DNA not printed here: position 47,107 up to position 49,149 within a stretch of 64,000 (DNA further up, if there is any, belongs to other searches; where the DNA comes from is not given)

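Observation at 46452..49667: Oversized group II intron whose domain IV carries cargo (tRNA-like gene, extra ORF, promoter)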

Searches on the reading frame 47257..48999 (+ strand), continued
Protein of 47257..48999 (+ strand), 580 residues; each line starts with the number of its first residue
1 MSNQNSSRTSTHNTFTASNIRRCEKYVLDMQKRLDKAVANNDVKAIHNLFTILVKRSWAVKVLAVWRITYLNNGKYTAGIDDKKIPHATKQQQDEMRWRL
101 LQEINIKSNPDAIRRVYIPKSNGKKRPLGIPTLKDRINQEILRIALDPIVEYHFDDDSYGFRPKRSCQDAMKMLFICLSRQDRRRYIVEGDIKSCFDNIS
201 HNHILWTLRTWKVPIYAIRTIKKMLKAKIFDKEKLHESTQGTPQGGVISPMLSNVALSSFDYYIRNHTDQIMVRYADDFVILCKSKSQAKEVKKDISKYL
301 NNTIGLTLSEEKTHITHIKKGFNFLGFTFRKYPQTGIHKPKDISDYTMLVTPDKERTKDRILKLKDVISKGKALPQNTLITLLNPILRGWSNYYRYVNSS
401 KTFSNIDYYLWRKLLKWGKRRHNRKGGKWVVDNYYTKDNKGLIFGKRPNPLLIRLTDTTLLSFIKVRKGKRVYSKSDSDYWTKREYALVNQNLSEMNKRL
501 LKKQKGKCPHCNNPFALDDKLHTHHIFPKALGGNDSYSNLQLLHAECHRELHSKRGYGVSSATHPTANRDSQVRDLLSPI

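Call 72: search_dna_similar(query=window:47257-48916:+, collection=plasmids, mode=protein, max_rows=10)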
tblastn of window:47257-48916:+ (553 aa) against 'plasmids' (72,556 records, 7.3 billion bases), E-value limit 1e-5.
The search stops at 5000 records and this limit was reached: more records match than are counted here, and every count below describes the 5000 best-scoring records only.
Records with a match: at least 5000; places in all: 9185; records where one place covers at least 80% of the query: 2113.
Best place of each record, by identity: <60% 5000.
By first word of the organism name: Escherichia 1678; Klebsiella 1031; Bacillus 430; Enterococcus 315; Enterobacter 141; Shigella 130; Sinorhizobium 97; Citrobacter 86; Priestia 77; Streptomyces 75; and 166 more.
By predicted mobility (MOB-suite, as given by PLSDB): conjugative 2764; non-mobilizable 1174; mobilizable 1062.
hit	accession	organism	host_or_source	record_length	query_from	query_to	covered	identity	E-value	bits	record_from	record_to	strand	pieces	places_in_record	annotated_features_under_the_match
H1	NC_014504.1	Gloeothece verrucosa PCC 7822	fresh water in rice field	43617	21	552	96%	39.4%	1e-96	329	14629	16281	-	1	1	ltrA: group II intron reverse transcriptase/maturase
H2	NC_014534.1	Gloeothece verrucosa PCC 7822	fresh water in rice field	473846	21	552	96%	39.4%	1e-96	329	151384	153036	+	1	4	ltrA: group II intron reverse transcriptase/maturase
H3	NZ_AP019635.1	Enterobacter sp. 18A13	-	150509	3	553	100%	38.0%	3e-102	345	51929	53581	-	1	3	ltrA: group II intron reverse transcriptase/maturase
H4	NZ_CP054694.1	Nostoc edaphicum CCNP1411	-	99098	6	552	99%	38.2%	9e-85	400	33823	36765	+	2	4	ltrA: group II intron reverse transcriptase/maturase | reverse transcriptase N-terminal domain-containing protein | reverse transcriptase domain-containing protein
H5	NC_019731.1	Oscillatoria nigro-viridis PCC 7112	-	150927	19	548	96%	39.3%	7e-105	353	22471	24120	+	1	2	ltrA: group II intron reverse transcriptase/maturase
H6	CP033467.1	Enterobacter cloacae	Penaeus vannamei,cultured bacteria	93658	3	553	100%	37.8%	2e-102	346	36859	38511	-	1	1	ltrA: group II intron reverse transcriptase/maturase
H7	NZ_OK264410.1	Enterobacter asburiae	-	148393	3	553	100%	37.8%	4e-102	345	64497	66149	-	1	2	ltrA: group II intron reverse transcriptase/maturase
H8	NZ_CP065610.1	Escherichia coli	-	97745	1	553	100%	37.1%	7e-102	344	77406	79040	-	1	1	ltrA: group II intron reverse transcriptase/maturase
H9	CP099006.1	Escherichia coli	-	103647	1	553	100%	37.1%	8e-102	344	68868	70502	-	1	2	ltrA: group II intron reverse transcriptase/maturase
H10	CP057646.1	Escherichia coli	culture,Pooled sheep faecal samples ...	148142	1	553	100%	37.1%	8e-102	344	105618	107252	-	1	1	ltrA: group II intron reverse transcriptase/maturase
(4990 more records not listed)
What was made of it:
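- Closest known: Mobile bacterial group IIB. Different: The IEP is at most 39% identical to the listed top IEP hits among PLSDB plasmids (call 72).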
